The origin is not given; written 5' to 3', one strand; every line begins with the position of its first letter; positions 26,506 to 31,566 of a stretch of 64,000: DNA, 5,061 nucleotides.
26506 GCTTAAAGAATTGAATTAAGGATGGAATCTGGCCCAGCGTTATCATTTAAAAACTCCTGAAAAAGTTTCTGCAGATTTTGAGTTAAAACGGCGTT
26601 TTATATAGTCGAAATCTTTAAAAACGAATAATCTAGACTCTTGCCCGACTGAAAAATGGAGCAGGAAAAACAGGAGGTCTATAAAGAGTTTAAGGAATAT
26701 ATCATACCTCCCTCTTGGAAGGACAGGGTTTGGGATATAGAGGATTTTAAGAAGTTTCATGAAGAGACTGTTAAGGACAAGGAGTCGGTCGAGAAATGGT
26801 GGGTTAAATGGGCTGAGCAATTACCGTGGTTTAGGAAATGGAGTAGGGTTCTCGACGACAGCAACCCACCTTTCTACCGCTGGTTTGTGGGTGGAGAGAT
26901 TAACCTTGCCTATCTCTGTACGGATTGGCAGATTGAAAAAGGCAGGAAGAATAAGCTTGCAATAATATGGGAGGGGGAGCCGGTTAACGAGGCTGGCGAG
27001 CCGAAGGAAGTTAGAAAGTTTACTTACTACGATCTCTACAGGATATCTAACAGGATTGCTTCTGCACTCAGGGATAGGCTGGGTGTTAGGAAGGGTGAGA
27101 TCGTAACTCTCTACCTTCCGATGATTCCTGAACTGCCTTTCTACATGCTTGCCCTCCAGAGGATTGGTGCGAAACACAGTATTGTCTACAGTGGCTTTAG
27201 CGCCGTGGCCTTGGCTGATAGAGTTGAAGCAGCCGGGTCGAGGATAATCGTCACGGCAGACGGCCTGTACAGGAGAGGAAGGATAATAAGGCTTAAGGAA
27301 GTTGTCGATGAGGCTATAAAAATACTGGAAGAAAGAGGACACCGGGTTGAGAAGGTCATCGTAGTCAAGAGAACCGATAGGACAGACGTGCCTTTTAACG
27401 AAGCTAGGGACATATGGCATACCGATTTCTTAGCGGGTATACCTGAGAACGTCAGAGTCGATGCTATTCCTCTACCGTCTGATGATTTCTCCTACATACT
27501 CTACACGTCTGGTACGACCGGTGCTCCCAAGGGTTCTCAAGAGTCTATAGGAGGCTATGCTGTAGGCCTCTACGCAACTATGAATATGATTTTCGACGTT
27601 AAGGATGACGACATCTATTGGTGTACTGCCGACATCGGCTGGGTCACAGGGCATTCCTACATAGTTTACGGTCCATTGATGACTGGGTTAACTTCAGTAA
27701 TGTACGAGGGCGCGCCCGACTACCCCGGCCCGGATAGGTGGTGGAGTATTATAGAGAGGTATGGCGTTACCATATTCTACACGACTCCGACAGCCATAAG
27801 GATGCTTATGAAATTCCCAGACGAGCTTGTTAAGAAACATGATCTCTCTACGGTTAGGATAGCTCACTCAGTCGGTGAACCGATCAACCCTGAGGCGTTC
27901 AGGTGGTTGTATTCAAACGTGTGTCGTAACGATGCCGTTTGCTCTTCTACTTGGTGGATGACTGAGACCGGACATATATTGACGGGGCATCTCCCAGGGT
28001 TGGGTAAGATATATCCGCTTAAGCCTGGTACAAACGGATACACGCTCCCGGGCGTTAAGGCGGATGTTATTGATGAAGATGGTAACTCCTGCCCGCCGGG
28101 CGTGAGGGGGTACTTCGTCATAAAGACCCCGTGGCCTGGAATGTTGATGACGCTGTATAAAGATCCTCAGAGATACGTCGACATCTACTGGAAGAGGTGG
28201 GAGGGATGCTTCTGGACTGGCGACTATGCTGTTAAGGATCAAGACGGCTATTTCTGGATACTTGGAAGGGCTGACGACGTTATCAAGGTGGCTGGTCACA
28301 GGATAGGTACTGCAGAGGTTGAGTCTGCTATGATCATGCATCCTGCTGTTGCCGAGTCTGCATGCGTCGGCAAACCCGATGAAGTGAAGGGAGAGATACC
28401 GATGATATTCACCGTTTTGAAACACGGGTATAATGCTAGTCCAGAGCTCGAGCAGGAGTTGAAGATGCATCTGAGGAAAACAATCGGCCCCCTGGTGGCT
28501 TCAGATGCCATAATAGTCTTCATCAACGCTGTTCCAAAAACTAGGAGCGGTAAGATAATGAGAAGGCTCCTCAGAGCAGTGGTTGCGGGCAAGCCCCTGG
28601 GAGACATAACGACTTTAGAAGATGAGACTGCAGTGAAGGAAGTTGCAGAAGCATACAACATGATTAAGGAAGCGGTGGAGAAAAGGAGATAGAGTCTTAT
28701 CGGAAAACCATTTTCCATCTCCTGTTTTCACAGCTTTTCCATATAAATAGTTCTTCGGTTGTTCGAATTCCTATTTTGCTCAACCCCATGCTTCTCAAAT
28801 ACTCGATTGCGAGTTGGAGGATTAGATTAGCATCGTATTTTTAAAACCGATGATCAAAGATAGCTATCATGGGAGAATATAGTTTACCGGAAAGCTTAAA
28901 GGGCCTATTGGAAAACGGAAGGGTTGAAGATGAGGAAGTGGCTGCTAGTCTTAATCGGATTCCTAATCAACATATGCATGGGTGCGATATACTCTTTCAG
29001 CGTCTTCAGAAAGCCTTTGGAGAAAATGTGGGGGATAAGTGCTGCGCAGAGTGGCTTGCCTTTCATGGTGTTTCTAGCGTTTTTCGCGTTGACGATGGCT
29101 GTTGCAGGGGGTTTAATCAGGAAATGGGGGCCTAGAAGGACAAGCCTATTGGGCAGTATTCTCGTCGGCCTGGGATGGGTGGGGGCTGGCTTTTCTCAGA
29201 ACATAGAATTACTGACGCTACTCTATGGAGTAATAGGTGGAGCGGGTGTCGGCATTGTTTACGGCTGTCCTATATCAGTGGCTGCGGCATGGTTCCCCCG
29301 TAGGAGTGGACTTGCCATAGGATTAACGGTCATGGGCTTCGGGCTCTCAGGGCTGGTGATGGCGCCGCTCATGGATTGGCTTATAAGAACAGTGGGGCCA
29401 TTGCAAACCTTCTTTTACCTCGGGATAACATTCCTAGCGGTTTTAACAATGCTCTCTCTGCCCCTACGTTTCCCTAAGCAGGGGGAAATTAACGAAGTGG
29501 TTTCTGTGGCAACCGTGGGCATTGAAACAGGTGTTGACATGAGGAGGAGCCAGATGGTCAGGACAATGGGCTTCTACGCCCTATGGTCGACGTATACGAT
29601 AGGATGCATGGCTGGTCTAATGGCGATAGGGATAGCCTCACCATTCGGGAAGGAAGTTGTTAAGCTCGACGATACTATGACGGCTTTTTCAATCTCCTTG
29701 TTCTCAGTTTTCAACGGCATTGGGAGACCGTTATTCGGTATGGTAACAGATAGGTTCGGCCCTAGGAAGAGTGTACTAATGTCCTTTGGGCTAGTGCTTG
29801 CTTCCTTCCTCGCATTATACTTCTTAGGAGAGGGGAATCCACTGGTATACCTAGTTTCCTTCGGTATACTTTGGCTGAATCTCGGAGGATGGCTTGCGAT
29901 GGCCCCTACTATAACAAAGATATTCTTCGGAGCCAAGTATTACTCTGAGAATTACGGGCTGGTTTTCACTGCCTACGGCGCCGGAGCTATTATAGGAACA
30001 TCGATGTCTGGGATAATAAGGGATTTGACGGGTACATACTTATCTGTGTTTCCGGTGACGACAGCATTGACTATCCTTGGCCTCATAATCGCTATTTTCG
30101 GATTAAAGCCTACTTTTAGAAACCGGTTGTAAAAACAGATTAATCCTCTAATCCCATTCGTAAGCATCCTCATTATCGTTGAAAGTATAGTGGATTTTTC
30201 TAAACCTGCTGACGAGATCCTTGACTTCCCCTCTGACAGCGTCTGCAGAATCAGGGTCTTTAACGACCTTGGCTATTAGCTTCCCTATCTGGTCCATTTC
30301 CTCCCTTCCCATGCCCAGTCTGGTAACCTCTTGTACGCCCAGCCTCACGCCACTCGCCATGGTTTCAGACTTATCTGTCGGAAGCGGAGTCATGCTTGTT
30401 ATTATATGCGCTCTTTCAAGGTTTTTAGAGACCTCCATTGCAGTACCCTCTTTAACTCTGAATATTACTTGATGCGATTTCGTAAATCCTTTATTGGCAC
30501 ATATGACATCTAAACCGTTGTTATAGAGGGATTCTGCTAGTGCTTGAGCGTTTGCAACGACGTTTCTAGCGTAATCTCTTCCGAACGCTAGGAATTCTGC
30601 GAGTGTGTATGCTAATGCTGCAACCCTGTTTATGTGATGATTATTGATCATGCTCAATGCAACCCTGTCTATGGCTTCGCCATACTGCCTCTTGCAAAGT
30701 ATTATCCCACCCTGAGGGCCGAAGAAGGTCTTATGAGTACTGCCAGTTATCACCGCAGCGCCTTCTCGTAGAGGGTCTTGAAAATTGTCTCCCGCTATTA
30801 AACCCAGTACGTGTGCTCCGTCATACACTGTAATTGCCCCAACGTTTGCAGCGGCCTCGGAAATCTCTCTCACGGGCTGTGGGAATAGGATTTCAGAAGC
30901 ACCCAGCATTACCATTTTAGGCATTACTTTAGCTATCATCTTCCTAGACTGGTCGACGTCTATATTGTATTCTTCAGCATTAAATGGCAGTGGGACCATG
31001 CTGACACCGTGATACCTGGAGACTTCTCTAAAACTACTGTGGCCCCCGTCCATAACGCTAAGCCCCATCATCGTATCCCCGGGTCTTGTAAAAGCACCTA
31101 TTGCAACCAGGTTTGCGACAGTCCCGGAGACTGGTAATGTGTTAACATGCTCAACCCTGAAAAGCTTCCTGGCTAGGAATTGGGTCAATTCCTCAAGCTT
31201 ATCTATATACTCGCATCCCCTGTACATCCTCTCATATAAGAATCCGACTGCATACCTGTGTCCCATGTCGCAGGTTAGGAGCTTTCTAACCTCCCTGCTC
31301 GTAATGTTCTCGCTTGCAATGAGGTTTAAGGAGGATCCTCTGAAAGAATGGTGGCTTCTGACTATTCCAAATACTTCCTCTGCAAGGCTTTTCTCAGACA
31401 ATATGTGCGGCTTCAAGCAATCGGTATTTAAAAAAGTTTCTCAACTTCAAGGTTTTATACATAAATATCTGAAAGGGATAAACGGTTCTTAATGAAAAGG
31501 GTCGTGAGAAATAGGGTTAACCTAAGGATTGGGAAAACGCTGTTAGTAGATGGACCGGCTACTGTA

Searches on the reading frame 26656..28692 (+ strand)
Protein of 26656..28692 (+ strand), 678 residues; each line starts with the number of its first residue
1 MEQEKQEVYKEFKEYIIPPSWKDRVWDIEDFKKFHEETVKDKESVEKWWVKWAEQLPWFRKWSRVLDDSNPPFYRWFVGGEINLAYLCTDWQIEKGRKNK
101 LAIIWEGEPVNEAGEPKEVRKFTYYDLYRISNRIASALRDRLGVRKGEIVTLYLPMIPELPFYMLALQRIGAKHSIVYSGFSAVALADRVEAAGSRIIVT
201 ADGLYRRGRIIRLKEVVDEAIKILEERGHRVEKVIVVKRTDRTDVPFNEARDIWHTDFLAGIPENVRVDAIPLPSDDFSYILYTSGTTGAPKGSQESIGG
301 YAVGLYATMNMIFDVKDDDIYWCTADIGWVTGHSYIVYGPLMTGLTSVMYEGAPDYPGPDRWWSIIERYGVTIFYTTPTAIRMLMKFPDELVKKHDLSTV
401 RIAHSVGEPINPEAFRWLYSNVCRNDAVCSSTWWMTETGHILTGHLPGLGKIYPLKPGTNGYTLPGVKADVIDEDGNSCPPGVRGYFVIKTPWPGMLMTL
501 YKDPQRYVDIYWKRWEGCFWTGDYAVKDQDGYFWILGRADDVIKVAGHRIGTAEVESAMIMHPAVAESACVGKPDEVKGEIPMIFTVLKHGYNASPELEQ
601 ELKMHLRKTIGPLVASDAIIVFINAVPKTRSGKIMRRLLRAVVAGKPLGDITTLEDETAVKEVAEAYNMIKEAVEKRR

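Call 9: search_protein_families(library=pfam, proteins=[window:26656-28692:+])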
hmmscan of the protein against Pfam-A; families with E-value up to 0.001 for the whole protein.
window:26656-28692:+ (678 aa): 3 families
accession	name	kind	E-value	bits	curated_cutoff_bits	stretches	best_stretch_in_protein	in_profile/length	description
PF00501.34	AMP-binding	-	7.3e-77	259.2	29.9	1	97-493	8-378/384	AMP-binding enzyme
PF13193.12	AMP-binding_C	-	7.7e-24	84.8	24.5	1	554-633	1-76/76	AMP-binding enzyme C-terminal domain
PF16177.11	ACAS_N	-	2.2e-15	56.6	27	1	34-88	4-55/55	Acetyl-coenzyme A synthetase N-terminus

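Call 68: search_protein_families(library=ncbifam, proteins=[window:26656-28692:+], max_evalue=0.00001)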
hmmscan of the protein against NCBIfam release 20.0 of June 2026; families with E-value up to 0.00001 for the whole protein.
window:26656-28692:+ (678 aa): 94 families (the best 25 are shown)
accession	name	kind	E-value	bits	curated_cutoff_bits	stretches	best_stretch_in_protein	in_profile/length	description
NF001208.0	PRK00174.1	subfamily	3.6e-259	861.5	657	1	7-668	4-646/649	acetate--CoA ligase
TIGR02188.1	Ac_CoA_lig_AcsA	equivalog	1.7e-256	852.5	724.95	1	26-665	2-628/629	acetate--CoA ligase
NF007815.0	PRK10524.1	equivalog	3e-177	590.9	955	1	30-666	3-626/629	propionate--CoA ligase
TIGR02316.1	propion_prpE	equivalog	4.6e-162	540.9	827.4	1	31-667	3-626/628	propionate--CoA ligase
NF003313.0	PRK04319.1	equivalog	8.5e-145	483.2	729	1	75-656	36-574/574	acetate--CoA ligase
NF002937.0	PRK03584.1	subfamily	1.8e-85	287.5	639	1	24-665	31-650/657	acetoacetate--CoA ligase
NF047394.1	AcylCoAsynMbcS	equivalog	1.3e-69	235.2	850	1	97-641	24-518/525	acyl-CoA synthetase MbcS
TIGR01217.1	ac_ac_CoA_syn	equivalog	1.6e-69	234.7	520.9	1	29-658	35-639/652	acetoacetate--CoA ligase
NF004837.0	PRK06187.1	subfamily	9.9e-62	208.9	476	1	118-645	30-524/531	long-chain-fatty-acid--CoA ligase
NF005714.0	PRK07529.1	subfamily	1.1e-55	189.2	632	1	112-643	54-576/640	acyl-CoA synthetase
TIGR02262.1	benz_CoA_lig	subfamily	2.1e-50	171.9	375.25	1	118-641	27-507/508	benzoate-CoA ligase family protein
NF004822.0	PRK06178.1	equivalog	8.3e-45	153.4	782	1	121-641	62-565/571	acyl-CoA synthetase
TIGR03208.1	cyc_hxne_CoA_lg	equivalog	4.4e-41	141.2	792.3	1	116-640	48-537/538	cyclohexanecarboxylate-CoA ligase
TIGR01733.1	AA-adenyl-dom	subfamily_domain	8.9e-40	136.7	317.4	1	123-569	1-408/409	amino acid adenylation domain-containing protein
NF004808.0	PRK06155.1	equivalog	4.1e-39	134.2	722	1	120-642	45-521/542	ATP-dependent acyl-CoA ligase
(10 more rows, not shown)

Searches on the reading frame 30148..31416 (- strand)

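Call 9: search_protein_families(library=pfam, proteins=[window:30148-31416:-])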
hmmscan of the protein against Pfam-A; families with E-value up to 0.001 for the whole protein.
window:30148-31416:- (422 aa): 5 families
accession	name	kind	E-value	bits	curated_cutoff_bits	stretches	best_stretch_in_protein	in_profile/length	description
PF00464.25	SHMT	-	2.6e-58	198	27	1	13-381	6-399/399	Serine hydroxymethyltransferase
PF00155.27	Aminotran_1_2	-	5e-08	33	19.7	1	70-311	40-304/361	Aminotransferase class I and II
PF03841.19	SelA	-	2.2e-05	24.1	22.8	1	205-278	189-262/367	L-seryl-tRNA selenium transferase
PF01212.27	Beta_elim_lyase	-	7.7e-05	22.6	27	1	83-323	42-253/288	Beta-eliminating lyase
PF00266.25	Aminotran_5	-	9.1e-05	22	21.5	1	102-253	75-225/371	Aminotransferase class-V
